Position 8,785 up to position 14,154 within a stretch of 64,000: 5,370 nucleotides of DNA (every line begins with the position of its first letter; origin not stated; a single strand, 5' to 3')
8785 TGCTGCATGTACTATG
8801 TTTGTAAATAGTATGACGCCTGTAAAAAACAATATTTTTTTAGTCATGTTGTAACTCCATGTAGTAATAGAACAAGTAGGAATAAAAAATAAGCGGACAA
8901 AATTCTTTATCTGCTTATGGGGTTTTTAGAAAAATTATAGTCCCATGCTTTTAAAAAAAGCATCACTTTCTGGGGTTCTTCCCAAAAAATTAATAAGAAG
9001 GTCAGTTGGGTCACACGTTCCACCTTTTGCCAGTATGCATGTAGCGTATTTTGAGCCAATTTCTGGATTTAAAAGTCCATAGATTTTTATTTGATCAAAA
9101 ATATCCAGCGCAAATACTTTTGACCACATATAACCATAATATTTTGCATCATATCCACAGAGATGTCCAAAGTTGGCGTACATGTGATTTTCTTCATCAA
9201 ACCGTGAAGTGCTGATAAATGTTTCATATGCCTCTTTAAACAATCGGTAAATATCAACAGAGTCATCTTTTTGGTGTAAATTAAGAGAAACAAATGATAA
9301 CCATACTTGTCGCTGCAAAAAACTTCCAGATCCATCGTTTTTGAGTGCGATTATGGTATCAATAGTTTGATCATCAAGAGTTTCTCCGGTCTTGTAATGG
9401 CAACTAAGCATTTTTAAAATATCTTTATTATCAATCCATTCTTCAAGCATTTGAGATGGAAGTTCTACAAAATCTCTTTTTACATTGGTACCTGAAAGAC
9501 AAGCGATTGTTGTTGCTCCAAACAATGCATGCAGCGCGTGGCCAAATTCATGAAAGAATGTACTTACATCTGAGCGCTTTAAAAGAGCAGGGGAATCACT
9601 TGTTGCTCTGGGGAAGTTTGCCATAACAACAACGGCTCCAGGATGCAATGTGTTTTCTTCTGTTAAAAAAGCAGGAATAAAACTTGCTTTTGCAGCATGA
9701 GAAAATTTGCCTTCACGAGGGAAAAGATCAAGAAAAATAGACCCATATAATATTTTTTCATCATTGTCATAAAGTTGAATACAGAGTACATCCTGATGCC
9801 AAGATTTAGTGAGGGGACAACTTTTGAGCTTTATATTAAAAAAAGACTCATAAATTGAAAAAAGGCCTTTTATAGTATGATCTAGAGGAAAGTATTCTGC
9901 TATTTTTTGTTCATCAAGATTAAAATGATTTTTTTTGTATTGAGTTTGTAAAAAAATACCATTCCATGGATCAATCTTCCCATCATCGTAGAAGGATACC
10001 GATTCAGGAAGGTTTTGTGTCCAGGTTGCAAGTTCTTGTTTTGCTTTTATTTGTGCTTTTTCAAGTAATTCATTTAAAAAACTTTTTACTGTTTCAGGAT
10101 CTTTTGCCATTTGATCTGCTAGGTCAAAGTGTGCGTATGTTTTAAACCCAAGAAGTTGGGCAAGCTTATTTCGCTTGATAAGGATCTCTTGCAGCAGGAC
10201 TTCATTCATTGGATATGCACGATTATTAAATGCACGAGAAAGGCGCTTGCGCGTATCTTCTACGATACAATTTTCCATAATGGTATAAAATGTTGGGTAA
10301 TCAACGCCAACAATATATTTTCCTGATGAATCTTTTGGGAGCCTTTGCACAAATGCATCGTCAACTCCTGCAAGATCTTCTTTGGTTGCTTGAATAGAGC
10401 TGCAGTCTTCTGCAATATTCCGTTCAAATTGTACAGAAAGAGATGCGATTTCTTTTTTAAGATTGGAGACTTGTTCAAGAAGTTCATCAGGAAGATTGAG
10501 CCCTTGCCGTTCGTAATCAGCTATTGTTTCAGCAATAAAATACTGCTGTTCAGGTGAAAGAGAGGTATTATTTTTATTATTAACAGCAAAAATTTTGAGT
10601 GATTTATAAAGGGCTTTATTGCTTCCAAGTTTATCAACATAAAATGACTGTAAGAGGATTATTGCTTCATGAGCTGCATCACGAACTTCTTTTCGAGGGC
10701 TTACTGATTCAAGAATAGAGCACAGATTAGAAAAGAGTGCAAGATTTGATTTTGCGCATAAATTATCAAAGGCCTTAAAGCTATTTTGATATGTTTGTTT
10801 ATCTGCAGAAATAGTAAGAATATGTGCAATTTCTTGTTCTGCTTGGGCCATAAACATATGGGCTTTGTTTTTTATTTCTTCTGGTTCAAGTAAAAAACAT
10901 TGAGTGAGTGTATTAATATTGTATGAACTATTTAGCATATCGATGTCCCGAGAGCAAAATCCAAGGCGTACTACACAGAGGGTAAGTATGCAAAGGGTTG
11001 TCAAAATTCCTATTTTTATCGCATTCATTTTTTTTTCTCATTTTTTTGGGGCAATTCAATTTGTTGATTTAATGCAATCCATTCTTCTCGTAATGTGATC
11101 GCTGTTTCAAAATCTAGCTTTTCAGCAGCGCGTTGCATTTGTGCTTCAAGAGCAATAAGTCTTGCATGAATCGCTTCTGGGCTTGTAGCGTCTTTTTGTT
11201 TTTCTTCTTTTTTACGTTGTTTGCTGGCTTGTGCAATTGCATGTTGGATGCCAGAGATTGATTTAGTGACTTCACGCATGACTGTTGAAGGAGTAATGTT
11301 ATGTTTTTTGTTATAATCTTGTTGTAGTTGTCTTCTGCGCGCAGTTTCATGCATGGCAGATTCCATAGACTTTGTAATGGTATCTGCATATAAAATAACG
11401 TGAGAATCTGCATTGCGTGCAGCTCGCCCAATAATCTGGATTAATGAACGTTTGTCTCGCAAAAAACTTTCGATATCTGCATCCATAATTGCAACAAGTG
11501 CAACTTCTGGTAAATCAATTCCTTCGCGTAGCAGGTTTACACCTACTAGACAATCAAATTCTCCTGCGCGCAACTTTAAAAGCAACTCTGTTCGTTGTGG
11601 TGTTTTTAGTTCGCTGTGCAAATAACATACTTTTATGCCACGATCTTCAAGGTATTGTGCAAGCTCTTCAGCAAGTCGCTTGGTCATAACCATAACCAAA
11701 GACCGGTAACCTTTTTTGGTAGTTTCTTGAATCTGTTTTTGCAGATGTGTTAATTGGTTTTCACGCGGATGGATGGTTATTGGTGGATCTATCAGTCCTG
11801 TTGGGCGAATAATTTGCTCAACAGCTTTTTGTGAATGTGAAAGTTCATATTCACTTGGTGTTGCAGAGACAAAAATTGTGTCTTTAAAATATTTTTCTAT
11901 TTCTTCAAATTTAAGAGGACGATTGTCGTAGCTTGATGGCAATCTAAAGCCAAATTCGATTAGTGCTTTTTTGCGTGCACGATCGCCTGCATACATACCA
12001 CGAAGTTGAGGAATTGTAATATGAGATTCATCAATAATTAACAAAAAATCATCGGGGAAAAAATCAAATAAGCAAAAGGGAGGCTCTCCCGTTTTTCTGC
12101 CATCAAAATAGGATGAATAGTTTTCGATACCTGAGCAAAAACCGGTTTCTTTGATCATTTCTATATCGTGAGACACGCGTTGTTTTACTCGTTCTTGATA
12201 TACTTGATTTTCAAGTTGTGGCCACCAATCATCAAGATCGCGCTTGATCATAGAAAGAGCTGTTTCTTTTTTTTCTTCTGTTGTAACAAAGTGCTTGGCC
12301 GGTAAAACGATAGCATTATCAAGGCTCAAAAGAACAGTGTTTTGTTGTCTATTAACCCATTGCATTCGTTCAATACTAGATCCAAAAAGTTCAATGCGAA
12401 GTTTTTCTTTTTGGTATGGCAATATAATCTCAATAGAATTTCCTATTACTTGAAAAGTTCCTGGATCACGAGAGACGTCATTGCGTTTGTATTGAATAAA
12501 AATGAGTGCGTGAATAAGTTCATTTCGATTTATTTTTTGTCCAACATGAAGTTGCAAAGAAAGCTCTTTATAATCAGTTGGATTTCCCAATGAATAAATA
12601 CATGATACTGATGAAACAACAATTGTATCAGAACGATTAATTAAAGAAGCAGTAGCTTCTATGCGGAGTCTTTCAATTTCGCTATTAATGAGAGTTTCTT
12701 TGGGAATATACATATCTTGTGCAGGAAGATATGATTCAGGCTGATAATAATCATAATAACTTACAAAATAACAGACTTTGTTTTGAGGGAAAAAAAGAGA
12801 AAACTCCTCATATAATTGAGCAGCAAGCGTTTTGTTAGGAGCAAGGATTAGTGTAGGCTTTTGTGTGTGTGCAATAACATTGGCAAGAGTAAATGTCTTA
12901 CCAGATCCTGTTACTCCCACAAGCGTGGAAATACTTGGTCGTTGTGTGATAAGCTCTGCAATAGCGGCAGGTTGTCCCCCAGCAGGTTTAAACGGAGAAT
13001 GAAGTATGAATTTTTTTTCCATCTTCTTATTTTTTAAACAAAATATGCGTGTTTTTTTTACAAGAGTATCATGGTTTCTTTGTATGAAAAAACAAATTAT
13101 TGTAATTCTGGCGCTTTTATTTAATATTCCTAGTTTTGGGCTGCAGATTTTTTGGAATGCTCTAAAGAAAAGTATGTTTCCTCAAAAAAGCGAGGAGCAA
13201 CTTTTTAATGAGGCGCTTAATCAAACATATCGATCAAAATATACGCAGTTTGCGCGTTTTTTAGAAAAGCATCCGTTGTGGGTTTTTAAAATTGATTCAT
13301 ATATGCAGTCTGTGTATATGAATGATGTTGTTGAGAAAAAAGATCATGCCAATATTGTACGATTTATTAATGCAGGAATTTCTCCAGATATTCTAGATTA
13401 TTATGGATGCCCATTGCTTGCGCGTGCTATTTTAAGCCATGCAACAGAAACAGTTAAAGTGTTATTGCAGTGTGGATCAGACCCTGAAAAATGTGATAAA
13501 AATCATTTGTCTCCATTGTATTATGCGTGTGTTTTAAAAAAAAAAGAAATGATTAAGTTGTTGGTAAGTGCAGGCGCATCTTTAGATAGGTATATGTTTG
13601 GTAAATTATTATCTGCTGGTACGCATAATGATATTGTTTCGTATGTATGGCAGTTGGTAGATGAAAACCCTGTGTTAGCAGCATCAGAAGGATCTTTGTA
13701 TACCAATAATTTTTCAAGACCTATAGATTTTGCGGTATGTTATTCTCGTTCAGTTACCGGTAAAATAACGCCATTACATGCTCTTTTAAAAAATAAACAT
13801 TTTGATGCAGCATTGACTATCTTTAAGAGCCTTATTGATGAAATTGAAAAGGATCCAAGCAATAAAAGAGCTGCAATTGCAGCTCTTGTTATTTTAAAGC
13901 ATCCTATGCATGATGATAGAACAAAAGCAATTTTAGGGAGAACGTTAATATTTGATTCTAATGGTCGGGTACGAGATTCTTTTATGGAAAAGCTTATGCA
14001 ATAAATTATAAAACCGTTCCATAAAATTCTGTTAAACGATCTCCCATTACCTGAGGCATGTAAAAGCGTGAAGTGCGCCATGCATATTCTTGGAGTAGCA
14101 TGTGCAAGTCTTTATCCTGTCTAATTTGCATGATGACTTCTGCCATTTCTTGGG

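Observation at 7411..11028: Paralogous family of four small secreted Pro/Arg/Lys-rich proteins arrayed downstream of a signal-peptide-bearing M3 oligopeptidase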

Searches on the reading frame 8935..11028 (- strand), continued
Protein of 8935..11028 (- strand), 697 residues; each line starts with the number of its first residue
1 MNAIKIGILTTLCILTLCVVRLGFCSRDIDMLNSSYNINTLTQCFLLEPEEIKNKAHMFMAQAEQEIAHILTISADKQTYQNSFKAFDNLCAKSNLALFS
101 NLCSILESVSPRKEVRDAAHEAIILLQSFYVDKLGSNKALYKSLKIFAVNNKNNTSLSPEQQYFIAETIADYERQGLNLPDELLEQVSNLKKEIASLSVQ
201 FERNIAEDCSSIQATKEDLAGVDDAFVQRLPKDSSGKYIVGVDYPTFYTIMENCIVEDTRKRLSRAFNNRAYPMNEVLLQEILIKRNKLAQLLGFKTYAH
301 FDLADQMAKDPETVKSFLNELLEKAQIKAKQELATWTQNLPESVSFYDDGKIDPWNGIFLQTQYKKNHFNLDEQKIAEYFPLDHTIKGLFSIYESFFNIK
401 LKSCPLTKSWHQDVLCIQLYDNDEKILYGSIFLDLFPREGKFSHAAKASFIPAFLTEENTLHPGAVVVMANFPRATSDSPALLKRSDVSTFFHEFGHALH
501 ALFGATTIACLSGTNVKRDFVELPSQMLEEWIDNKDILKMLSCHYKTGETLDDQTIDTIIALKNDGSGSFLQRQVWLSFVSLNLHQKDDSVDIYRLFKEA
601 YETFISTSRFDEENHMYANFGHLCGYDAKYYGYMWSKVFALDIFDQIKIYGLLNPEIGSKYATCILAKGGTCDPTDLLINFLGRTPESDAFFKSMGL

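Call 42: find_related_loci(query=A3, collection=genome_contigs, flank=6000)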
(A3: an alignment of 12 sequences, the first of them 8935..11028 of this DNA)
Query A3 (697 aa) in genome_contigs; peptide patterns used: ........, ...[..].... (x = any residue, [..] = any of these).
600 stretches matched a pattern (row limit reached: there are more); 574 encode a relative of the query (tblastn E <= 1e-3); the best 80 are kept; 80 distinct loci.
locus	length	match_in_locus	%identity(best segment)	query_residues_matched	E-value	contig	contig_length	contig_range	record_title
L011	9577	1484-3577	46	7-697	0e+0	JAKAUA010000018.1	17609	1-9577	MAG: bacterium isolate YP3.bin125 NODE_3952_length_17609_cov_1.8237, whole genome shotgun sequence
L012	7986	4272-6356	45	31-697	0e+0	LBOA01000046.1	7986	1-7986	MAG: candidate division TM6 bacterium GW2011_GWF2_30_66 UR12_C0046, whole genome shotgun sequence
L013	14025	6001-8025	45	24-697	0e+0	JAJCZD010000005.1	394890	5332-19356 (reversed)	MAG: Candidatus Dependentiae bacterium isolate OFTM184 OFTM184_4, whole genome shotgun sequence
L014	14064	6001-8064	43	10-697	0e+0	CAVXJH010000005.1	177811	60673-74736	MAG: Candidatus Babeliales bacterium isolate MFD03323.bin.2.33 genome assembly, contig: contig_45609, whole genome shotg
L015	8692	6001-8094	42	4-697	0e+0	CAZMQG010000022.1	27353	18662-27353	MAG TPA_asm: uncultured Pseudomonadota bacterium isolate SRP278314_co2_28 genome assembly, contig: NODE_2358_length_2735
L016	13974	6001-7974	45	50-697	0e+0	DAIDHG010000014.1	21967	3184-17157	MAG TPA_asm: bacterium isolate clean339 NODE_14_length_21967_cov_3.302558, whole genome shotgun sequence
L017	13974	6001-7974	43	38-697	0e+0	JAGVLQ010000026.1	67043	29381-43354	MAG: Candidatus Babeliales bacterium isolate SW_22 c_000000003484, whole genome shotgun sequence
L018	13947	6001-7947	43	50-697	0e+0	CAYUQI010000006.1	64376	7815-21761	MAG TPA_asm: uncultured Pseudomonadota bacterium isolate SRP278314_co1_354 genome assembly, contig: NODE_586_length_6437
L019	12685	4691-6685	42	37-697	1e-178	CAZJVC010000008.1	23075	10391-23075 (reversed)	MAG TPA_asm: uncultured Pseudomonadota bacterium isolate binchicken_co9_189 genome assembly, contig: NODE_754_length_230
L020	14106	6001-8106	41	5-697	3e-178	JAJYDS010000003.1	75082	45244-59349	MAG: bacterium isolate DBS1-1.bin112 NODE_448_length_75082_cov_2.982096, whole genome shotgun sequence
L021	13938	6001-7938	44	49-697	9e-176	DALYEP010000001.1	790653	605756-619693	MAG TPA_asm: Candidatus Babeliales bacterium isolate CTOTU14257 NODE_1_length_790653_cov_10.893357, whole genome shotgun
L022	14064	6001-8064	38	12-697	6e-172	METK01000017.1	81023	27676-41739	MAG: candidate division TM6 bacterium RIFCSPHIGHO2_12_FULL_36_22 rifcsphigho2_12_scaffold_515, whole genome shotgun sequ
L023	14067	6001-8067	42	12-697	2e-171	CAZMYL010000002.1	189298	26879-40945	MAG TPA_asm: uncultured Pseudomonadota bacterium isolate SRP342105_co1_14 genome assembly, contig: NODE_76_length_189298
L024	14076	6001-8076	40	8-697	2e-170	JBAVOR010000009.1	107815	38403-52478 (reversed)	MAG: Candidatus Babeliales bacterium isolate MFD03092_ilm_asm_bin11 k127_271272, whole genome shotgun sequence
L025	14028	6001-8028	40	12-697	1e-169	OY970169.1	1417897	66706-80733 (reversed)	MAG: uncultured bacterium isolate MFD02248.bin.2.92 genome assembly, chromosome: 1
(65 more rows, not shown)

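Call 68: find_related_loci(query=window:8935-11028:-, collection=metagenome_contigs, flank=4000)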
Query window:8935-11028:- (697 aa) in metagenome_contigs; peptide patterns used: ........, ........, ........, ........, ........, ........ (x = any residue, [..] = any of these).
133 stretches matched a pattern; 2 encode a relative of the query (tblastn E <= 1e-3); 2 distinct loci.
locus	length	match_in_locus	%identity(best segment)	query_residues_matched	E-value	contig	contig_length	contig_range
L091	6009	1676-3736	44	3-697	0e+0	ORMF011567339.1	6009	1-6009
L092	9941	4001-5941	26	60-697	1e-55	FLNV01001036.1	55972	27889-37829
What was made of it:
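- Tried and rejected: The metagenome scan gave nothing closer (call 68).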

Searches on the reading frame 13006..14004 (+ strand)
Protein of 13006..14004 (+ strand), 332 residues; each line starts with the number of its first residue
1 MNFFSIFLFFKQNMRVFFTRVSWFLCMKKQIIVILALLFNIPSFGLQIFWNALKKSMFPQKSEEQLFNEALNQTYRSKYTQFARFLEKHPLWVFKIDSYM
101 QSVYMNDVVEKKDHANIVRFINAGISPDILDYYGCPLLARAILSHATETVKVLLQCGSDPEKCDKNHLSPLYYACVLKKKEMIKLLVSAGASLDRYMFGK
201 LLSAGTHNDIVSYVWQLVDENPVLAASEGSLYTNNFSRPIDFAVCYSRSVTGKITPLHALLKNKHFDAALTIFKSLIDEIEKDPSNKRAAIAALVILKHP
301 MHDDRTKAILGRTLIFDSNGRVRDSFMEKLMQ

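Call 6: search_protein_families(library=pfam, proteins=[window:13006-14004:+], max_evalue=1)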
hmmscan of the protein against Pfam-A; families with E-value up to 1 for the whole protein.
window:13006-14004:+ (332 aa): 4 families
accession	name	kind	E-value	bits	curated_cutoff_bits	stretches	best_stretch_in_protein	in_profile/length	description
PF12796.13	Ank_2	-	1.7e-10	41.8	27.3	1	113-194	8-87/90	Ankyrin repeats (3 copies)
PF00023.36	Ank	-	4.5e-08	33.4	21.1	1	167-194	2-29/33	Ankyrin repeat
PF13606.12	Ank_3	-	8.3e-07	29.2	22.3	1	167-194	2-29/30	Ankyrin repeat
PF13637.12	Ank_4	-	2.9e-06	27.9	22.7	1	140-186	3-49/50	Ankyrin repeats (many copies)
